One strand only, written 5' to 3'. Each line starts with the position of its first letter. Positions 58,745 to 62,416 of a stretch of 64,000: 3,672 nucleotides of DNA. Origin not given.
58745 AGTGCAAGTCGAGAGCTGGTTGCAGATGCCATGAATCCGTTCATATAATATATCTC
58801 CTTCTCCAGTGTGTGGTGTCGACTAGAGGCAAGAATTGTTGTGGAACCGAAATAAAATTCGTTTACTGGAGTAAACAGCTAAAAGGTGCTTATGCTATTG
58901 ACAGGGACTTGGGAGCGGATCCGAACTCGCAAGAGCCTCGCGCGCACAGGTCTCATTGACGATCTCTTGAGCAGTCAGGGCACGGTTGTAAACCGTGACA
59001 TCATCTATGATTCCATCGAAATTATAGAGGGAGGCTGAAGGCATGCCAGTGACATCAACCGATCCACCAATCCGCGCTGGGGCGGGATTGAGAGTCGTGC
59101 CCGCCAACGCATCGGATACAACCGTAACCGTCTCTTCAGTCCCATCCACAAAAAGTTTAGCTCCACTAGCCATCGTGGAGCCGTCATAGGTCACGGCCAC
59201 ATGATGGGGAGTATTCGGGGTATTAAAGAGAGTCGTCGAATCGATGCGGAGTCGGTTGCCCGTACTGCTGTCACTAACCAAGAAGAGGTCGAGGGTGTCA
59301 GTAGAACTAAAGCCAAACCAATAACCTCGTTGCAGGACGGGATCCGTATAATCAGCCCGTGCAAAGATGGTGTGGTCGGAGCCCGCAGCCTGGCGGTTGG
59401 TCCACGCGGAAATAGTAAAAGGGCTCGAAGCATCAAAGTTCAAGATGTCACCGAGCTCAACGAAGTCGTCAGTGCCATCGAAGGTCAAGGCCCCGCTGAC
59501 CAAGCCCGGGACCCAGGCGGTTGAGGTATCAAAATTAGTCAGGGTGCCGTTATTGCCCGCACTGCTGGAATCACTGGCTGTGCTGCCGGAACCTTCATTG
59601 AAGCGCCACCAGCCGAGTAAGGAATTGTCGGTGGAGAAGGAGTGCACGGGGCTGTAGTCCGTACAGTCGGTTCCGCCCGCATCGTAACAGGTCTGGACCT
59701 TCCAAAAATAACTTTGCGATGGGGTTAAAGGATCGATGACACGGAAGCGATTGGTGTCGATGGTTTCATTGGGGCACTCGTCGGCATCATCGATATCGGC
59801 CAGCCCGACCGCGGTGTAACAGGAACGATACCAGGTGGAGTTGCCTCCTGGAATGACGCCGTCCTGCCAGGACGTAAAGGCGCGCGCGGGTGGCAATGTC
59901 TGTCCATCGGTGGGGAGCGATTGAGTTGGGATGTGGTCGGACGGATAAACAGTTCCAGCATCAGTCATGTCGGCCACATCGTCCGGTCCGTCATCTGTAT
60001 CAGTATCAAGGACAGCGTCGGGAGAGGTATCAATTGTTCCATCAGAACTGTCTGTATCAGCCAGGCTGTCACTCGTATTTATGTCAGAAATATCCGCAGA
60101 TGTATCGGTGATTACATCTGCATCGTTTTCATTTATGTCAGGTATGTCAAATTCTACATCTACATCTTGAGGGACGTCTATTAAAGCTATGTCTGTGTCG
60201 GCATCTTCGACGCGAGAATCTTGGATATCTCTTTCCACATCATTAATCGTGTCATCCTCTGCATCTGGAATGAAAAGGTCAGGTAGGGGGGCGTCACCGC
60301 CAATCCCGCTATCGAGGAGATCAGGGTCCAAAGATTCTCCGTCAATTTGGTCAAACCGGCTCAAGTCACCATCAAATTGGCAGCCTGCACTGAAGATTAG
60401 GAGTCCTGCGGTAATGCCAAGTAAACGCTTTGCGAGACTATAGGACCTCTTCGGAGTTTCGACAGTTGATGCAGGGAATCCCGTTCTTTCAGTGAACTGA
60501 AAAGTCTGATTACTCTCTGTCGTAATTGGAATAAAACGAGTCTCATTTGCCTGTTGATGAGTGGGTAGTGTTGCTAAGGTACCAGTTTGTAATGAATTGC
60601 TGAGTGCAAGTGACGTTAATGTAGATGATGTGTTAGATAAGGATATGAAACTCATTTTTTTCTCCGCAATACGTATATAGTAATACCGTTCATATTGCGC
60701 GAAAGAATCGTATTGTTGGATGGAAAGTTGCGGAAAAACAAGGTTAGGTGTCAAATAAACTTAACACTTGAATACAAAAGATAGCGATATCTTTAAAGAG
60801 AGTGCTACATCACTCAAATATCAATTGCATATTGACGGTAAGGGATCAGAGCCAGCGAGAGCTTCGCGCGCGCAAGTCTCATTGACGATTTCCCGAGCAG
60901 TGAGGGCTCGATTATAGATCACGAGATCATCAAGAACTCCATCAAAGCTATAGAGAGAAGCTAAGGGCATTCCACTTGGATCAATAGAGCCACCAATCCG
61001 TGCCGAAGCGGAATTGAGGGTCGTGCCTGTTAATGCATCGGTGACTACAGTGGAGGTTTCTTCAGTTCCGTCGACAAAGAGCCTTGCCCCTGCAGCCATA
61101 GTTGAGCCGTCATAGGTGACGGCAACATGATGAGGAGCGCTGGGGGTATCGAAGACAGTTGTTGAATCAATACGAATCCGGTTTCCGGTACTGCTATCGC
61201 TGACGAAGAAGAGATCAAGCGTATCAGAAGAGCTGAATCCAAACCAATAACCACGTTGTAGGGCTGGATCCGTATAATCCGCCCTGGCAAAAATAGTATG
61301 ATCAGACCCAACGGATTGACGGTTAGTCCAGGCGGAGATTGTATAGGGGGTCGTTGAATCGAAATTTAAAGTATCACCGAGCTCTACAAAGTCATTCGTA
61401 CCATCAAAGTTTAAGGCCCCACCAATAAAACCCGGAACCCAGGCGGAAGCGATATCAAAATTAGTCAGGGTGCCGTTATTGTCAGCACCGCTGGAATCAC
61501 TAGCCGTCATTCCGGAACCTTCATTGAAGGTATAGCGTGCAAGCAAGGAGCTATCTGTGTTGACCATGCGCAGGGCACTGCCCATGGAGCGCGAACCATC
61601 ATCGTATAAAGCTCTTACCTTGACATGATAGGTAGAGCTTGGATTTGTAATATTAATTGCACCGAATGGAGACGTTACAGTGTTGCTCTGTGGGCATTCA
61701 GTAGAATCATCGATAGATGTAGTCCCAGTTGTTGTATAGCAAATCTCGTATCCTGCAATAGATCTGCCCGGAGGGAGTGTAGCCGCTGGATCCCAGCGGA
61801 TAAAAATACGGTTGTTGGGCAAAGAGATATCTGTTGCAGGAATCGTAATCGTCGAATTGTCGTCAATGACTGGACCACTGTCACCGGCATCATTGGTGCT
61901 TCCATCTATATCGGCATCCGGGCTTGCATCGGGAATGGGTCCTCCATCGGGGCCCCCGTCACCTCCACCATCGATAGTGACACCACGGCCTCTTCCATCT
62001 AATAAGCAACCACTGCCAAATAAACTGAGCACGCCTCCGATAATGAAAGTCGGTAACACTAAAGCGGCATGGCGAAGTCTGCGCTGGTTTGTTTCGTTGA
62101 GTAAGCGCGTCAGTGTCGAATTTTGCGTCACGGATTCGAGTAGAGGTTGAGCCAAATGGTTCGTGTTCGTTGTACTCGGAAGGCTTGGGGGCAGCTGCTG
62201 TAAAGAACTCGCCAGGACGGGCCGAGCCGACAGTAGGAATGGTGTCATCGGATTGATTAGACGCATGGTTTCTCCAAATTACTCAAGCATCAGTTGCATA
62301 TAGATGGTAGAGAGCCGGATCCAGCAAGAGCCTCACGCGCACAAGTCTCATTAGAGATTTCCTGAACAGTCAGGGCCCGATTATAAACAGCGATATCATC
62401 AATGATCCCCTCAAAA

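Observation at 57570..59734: About 0.8 kb of near-identical sequence shared by neighbouring paralogs E and F (recent gene conversion)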

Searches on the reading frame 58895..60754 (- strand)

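Call 7: search_protein_families(library=pfam, proteins=[window:58895-60754:-], max_evalue=0.01)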
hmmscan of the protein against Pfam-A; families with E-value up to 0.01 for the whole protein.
window:58895-60754:- (619 aa): 2 families
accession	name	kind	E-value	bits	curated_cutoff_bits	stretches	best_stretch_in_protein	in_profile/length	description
PF13385.13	Laminin_G_3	-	1.7e-24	87.1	27.6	1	426-598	1-150/151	Concanavalin A-like lectin/glucanases superfamily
PF02973.23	Sialidase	-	0.0023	17.9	26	1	574-602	157-185/189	Sialidase, N-terminal domain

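Call 51: search_protein_families(library=ncbifam, proteins=[window:58895-60754:-], max_evalue=0.01)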
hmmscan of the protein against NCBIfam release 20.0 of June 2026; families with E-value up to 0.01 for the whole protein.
window:58895-60754:- (619 aa): 1 family
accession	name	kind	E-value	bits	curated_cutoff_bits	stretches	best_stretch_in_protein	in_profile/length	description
NF052521.1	TafC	equivalog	1.4e-12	47.5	410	1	379-600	148-358/373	TafC family fimbrial protein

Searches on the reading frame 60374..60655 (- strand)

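Call 45: search_protein_families(library=pfam, proteins=[window:60374-60655:-], max_evalue=10)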
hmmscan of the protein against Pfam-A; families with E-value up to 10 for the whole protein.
seq(94 aa): 1 family
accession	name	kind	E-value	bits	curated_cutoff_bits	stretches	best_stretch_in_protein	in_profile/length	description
PF24541.1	Thioredox_PDIA6_C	-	0.015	16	27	1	8-78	16-87/130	PDIA6-like, C-terminal thioredoxin-like domain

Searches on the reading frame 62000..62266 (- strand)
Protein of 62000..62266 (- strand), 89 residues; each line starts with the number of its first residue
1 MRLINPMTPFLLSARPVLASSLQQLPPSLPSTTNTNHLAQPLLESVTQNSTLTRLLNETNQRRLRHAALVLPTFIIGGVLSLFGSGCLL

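Call 45: search_protein_families(library=pfam, proteins=[window:62000-62266:-], max_evalue=10)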
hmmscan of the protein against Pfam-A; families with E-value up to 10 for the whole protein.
seq(89 aa): 1 family
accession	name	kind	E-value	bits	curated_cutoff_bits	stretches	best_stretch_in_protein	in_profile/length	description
PF09925.14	DUF2157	-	0.12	12.5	32.4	1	53-84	82-113/146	Predicted membrane protein (DUF2157)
